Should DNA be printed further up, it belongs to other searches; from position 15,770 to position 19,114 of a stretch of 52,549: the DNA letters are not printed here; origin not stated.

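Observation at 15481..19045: Island B: stand-alone DEAH/HrpA-like helicase with an unassigned ~350-aa C-terminal region, next to tRNA-Cys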

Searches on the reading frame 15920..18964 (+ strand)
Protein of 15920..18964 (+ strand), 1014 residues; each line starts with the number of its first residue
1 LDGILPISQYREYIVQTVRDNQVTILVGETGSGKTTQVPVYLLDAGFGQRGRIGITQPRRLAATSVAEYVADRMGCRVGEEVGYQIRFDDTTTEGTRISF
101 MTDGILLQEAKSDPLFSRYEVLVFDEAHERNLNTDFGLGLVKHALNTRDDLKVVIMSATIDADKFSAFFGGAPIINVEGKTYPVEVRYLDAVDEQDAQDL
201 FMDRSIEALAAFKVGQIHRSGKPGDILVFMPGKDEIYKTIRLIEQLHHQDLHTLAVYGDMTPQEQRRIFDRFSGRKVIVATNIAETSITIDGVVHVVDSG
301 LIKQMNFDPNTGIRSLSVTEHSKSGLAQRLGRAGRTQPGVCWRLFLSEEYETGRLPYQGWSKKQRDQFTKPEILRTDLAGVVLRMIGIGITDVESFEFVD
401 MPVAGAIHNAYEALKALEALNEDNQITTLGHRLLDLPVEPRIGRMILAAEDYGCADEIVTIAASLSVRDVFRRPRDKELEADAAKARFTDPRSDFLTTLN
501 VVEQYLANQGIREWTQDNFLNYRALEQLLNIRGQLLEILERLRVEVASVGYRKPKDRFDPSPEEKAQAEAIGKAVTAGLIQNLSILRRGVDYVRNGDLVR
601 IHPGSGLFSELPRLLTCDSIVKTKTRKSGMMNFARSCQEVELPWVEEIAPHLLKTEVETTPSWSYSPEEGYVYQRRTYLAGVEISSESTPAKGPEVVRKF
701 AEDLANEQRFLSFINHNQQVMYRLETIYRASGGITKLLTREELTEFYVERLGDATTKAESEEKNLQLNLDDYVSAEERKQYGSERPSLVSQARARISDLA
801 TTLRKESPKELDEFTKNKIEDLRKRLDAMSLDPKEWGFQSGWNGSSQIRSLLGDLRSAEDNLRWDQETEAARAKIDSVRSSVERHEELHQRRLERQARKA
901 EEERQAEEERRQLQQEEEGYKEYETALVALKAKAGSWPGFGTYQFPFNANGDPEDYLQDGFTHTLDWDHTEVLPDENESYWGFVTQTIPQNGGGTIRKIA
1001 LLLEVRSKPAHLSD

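Call 4: search_protein_families(library=pfam, proteins=[window:15920-18964:+], max_evalue=0.1)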
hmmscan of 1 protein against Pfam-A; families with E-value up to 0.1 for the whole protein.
window:15920-18964:+ (1014 aa): 10 families
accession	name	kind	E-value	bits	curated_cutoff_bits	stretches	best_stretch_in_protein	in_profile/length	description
PF00271.37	Helicase_C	-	4.2e-16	59.6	23.5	1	219-336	11-109/110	Helicase conserved C-terminal domain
PF21010.2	HA2_C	-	2.3e-13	50.9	21.3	1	439-497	1-76/77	Helicase associated domain (HA2), ratchet-like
PF00270.35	DEAD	-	8.4e-10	39.1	26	1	13-161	6-161/167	DEAD/DEAH box helicase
PF07717.22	OB_NTP_bind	-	3.4e-06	27.6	29.5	1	572-651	2-82/83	Oligonucleotide/oligosaccharide-binding (OB)-fold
PF04408.29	HA2_N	-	2.3e-05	24.8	21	1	412-438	3-29/29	Helicase associated domain (HA2), winged-helix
PF07652.20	Flavi_DEAD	-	0.00062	20.2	21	1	19-159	2-135/148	Flavivirus DEAD domain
PF00005.33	ABC_tran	-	0.0063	17.6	25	0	17-37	7-27/137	ABC transporter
PF13401.12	AAA_22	-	0.01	16.6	27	1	20-154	4-119/130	AAA domain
PF13245.12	AAA_19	-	0.03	14.9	25.1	1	14-131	4-103/134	AAA domain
PF13481.12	AAA_25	-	0.091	12.8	27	0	10-37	21-49/195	AAA domain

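Call 5: search_protein_families(library=ncbifam, proteins=[window:15920-18964:+], max_evalue=0.01)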
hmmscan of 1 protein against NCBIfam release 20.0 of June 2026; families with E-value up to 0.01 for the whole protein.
window:15920-18964:+ (1014 aa): 10 families
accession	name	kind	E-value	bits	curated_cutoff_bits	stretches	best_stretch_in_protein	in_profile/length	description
TIGR01967.1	DEAH_box_HrpA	equivalog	2.5e-172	575.3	722.75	1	4-753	65-792/1284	ATP-dependent RNA helicase HrpA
NF008348.1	PRK11131.1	equivalog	3.4e-153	511.6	1400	1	4-754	66-796/1287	ATP-dependent RNA helicase HrpA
TIGR01970.1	DEAH_box_HrpB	equivalog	5.3e-114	382.3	546.15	1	5-483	1-459/825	ATP-dependent helicase HrpB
NF008662.0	PRK11664.1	equivalog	1.4e-94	318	1053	1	5-465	4-442/813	ATP-dependent helicase HrpB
NF008394.0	PRK11192.1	equivalog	8.6e-08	31.4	507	1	90-299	120-322/441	ATP-dependent RNA helicase SrmB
NF008744.0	PRK11776.1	equivalog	1.1e-06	27.5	524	1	95-303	123-321/460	ATP-dependent RNA helicase DbpA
NF002340.1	PRK01297.1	equivalog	6.6e-06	25.2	564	1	116-302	149-327/372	ATP-dependent RNA helicase RhlB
TIGR01587.1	cas3_core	equivalog_domain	0.00048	19.4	102.45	1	121-291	127-295/358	CRISPR-associated helicase Cas3'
NF053631.1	RNA_helic_CshA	equivalog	0.0029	16.5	646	0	223-298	237-311/434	degradosome RNA helicase CshA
NF053711.1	RNA_heli_RhlE1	exception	0.0097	14.7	750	0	219-298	240-318/434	RNA helicase RhlE1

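Call 11: find_homologous_proteins(query=window:15920-18964:+, max_evalue=1e-10)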
Query window:15920-18964:+ (1014 aa): 8000 proteins with E <= 1e-10 among 8000 candidates; the best 120 are listed.
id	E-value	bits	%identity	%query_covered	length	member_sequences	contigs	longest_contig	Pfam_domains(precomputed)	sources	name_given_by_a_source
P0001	0.0e+0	2233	100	98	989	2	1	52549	PF00270.36,PF00271.38,PF07717.23,PF04408.30,PF21010.3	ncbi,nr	ncbi:ATP-dependent RNA helicase [Patescibacteria group bacterium]|nr:ATP-dependent RNA helicase [Pat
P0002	0.0e+0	1990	87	100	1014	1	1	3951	PF00270.36,PF00271.38,PF07717.23,PF04408.30,PF21010.3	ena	-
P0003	0.0e+0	1915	83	100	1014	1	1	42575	PF00270.36,PF00271.38,PF07717.23,PF04408.30,PF21010.3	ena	-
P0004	0.0e+0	1133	54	100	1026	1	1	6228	PF00270.36,PF00271.38,PF07717.23,PF21010.3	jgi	-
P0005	0.0e+0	1040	51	100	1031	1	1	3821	PF00270.36,PF00271.38,PF07717.23,PF04408.30,PF21010.3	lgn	-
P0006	1.6e-278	945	48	100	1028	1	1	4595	PF00270.36,PF00271.38,PF07717.23,PF21010.3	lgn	-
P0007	1.5e-257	876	56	68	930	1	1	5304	PF00270.36,PF00271.38,PF07717.23,PF04408.30,PF21010.3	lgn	-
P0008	7.3e-254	863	46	99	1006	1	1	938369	PF00270.36,PF00271.38,PF07717.23,PF21010.3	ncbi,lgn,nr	ncbi:MAG: oligonucleotide/oligosaccharide-binding fold domain-containing protein [bacterium]|nr:olig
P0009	1.4e-247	843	54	70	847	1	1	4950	PF00270.36,PF00271.38,PF07717.23,PF21010.3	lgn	-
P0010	3.1e-230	785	63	56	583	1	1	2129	PF00270.36,PF00271.38,PF04408.30,PF21010.3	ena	-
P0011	3.8e-230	785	54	68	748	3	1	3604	PF00270.36,PF00271.38,PF07717.23,PF21010.3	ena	-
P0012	2.1e-212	726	54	60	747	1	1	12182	PF00270.36,PF00271.38,PF07717.23,PF04408.30,PF21010.3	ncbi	-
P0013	8.9e-204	698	49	68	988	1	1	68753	PF00270.36,PF00271.38,PF07717.23,PF04408.30,PF21010.3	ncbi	-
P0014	1.9e-199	683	51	64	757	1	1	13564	PF00270.36,PF00271.38,PF07717.23,PF04408.30,PF21010.3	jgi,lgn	jgi:HrpA-like RNA helicase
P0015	1.7e-198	680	50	64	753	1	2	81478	PF00270.36,PF00271.38,PF07717.23,PF04408.30,PF21010.3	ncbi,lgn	-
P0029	4.6e-179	616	44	77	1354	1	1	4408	PF00270.36,PF11898.14,PF00271.38,PF07717.23,PF04408.30,PF21010.3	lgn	-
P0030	1.5e-177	611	43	77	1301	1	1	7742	PF00270.36,PF11898.14,PF00271.38,PF07717.23,PF04408.30,PF21010.3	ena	-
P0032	8.5e-177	608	43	77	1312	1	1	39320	PF00270.36,PF11898.14,PF00271.38,PF07717.23,PF04408.30,PF21010.3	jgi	jgi:HrpA-like RNA helicase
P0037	1.7e-173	597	47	68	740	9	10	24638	PF00270.36,PF00271.38,PF07717.23,PF04408.30,PF21010.3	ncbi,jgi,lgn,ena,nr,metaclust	ncbi:MAG: ATP-dependent RNA helicase dhx8 [Parcubacteria group bacterium GW2011_GWF2_43_11]|nr:MAG: 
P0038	1.3e-172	594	42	77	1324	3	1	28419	PF00270.36,PF11898.14,PF00271.38,PF07717.23,PF04408.30,PF21010.3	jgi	-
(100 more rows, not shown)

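Call 15: find_encoding_contigs(protein=P0003, flank=10000, max_places=3)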
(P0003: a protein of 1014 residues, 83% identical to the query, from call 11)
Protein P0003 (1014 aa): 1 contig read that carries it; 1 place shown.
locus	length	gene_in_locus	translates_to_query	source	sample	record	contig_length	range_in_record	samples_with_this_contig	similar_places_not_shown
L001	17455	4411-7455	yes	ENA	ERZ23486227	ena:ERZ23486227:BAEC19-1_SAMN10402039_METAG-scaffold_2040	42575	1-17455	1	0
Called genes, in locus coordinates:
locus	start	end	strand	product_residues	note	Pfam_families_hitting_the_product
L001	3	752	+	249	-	?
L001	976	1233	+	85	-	PF03083:MtN3_slv, PF04193:PQ-loop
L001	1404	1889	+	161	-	-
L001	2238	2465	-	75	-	-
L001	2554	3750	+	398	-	PF26549:Tricorn_N (faint), PF26550:Tricorn_2nd (faint), PF07676:PD40 (faint)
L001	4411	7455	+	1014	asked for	PF00270:DEAD, PF00271:Helicase_C, PF04408:WHD_HA2 (weak), PF21010:HA2_C, PF07717:OB_NTP_bind (weak)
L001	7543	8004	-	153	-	-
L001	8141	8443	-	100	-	-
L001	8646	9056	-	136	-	-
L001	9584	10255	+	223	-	PF00072:Response_reg, PF00486:Trans_reg_C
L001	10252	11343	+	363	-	PF00348:polyprenyl_synt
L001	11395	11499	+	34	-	-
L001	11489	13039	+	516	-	PF02518:HATPase_c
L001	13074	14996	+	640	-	-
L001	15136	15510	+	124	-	PF00072:Response_reg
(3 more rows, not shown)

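Call 16: find_encoding_contigs(protein=P0008, flank=10000, max_places=3)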
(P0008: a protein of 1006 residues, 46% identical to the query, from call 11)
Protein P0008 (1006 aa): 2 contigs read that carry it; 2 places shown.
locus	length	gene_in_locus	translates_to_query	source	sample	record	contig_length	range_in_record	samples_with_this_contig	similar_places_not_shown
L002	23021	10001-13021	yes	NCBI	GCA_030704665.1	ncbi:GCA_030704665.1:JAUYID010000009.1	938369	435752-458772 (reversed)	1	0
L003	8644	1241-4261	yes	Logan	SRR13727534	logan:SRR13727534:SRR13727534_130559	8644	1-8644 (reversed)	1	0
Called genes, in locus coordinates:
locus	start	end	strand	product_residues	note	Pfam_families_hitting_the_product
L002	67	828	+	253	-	-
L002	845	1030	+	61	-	-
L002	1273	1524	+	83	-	-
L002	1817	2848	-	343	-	-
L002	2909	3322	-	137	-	PF00072:Response_reg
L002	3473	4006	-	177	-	PF21088:MS_channel_1st (weak), PF00924:MS_channel_2nd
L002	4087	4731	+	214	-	-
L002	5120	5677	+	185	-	PF01923:Cob_adeno_trans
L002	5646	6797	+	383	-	PF09587:PGA_cap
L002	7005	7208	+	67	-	-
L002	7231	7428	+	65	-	-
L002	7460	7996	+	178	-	-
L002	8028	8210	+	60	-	-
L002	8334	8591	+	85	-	-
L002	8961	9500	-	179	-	PF01625:PMSR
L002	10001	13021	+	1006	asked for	PF00270:DEAD, PF00271:Helicase_C, PF21010:HA2_C, PF07717:OB_NTP_bind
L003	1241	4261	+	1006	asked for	PF00270:DEAD, PF00271:Helicase_C, PF21010:HA2_C, PF07717:OB_NTP_bind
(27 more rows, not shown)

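Call 17: find_encoding_contigs(protein=P0002, flank=10000, max_places=3)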
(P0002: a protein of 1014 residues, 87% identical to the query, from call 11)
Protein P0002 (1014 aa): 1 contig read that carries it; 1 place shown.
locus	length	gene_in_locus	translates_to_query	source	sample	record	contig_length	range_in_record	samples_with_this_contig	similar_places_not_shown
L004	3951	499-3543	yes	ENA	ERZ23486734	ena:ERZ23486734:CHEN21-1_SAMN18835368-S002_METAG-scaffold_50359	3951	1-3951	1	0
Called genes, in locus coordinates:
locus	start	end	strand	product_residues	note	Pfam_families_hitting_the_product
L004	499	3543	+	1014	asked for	PF00270:DEAD, PF00271:Helicase_C, PF04408:WHD_HA2 (weak), PF21010:HA2_C, PF07717:OB_NTP_bind (weak)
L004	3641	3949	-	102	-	?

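Call 22: find_encoding_contigs(protein=P0004, flank=10000, max_places=3)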
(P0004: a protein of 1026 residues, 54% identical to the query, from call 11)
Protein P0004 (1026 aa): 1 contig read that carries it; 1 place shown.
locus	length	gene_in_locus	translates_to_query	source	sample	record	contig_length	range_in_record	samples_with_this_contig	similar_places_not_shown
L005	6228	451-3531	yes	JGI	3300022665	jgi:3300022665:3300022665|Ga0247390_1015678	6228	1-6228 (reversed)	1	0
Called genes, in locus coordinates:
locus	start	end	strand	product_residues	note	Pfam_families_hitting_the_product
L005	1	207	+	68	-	?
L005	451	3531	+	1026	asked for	PF00270:DEAD, PF00271:Helicase_C, PF21010:HA2_C, PF07717:OB_NTP_bind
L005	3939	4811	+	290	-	PF12146:Hydrolase_4, PF00561:Abhydrolase_1, PF12697:Abhydrolase_6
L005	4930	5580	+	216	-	-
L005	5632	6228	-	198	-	?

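Call 23: find_encoding_contigs(protein=P0005, flank=10000, max_places=3)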
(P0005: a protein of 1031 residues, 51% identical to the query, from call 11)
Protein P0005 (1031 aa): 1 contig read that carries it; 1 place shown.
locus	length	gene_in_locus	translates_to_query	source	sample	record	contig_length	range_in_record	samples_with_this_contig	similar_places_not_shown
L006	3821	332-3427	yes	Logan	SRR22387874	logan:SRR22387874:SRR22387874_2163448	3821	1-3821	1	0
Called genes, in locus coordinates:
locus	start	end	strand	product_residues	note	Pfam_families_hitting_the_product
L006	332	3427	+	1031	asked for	PF00270:DEAD, PF00271:Helicase_C, PF04408:WHD_HA2 (weak), PF21010:HA2_C, PF07717:OB_NTP_bind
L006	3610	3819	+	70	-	?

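Call 24: find_encoding_contigs(protein=P0006, flank=10000, max_places=3)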
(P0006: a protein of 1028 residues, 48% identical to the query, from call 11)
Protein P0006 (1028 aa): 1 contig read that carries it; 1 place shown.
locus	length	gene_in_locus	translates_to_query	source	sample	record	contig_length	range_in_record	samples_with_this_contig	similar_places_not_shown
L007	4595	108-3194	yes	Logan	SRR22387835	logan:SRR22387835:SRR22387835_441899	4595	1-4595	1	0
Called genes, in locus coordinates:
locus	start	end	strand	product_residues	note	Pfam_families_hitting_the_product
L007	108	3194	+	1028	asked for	PF00270:DEAD, PF00271:Helicase_C, PF21010:HA2_C, PF07717:OB_NTP_bind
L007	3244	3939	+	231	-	PF00834:Ribul_P_3_epim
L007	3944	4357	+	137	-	-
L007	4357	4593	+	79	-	?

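Call 28: search_protein_families(library=padloc, proteins=[window:15920-18961:+], max_evalue=0.01)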
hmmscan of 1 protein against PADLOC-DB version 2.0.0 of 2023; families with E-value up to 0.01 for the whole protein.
window:15920-18961:+ (1014 aa): 3 families
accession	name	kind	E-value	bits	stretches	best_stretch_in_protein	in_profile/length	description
PDLC00938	Cas3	-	0.00013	19.4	1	121-291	127-295/358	CRISPR-associated helicase Cas3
PDLC01148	RecD_like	-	0.00051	16.4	1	5-39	312-346/719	RecD/Tra ATPase fused to N-terminal HHH domain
PDLC01252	Cas3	-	0.00086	16.8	1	120-291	114-264/324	CAS-I; effector_G3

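Call 29: search_protein_families(library=phrogs, proteins=[window:15920-18961:+], max_evalue=0.01)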
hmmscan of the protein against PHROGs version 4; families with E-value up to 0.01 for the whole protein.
window:15920-18961:+ (1014 aa): 1 family
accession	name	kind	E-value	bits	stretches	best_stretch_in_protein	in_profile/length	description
phrog_16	-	DNA, RNA and nucleotide metabolism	1.5e-07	31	1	20-339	289-589/986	DNA helicase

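Call 45: search_protein_families(library=pfam, proteins=[P0013, P0007], max_evalue=0.001)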
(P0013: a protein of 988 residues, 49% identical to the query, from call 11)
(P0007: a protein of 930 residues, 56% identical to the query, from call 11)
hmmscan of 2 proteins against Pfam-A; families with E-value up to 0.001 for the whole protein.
P0013 (988 aa): 5 families
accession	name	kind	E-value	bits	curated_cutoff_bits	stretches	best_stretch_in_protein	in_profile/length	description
PF21010.2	HA2_C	-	3.5e-10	40.7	21.3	1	471-529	1-76/77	Helicase associated domain (HA2), ratchet-like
PF00271.37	Helicase_C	-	7.6e-09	36.2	23.5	1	259-380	7-109/110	Helicase conserved C-terminal domain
PF00270.35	DEAD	-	2.3e-08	34.4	26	1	49-200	5-162/167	DEAD/DEAH box helicase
PF04408.29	HA2_N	-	9.6e-08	32.3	21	1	442-470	1-29/29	Helicase associated domain (HA2), winged-helix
PF07717.22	OB_NTP_bind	-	1.9e-07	31.6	29.5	1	604-696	2-82/83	Oligonucleotide/oligosaccharide-binding (OB)-fold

P0007 (930 aa): 5 families
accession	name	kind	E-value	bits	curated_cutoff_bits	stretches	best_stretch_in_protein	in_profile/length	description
PF00271.37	Helicase_C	-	2.6e-13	50.6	23.5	1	217-337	8-109/110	Helicase conserved C-terminal domain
PF07717.22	OB_NTP_bind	-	4.3e-11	43.3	29.5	1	574-650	2-80/83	Oligonucleotide/oligosaccharide-binding (OB)-fold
PF21010.2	HA2_C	-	7.8e-11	42.8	21.3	1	439-499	1-76/77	Helicase associated domain (HA2), ratchet-like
PF00270.35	DEAD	-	1.1e-09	38.7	26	1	11-161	6-162/167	DEAD/DEAH box helicase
PF04408.29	HA2_N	-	7.2e-06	26.4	21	1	410-438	1-29/29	Helicase associated domain (HA2), winged-helix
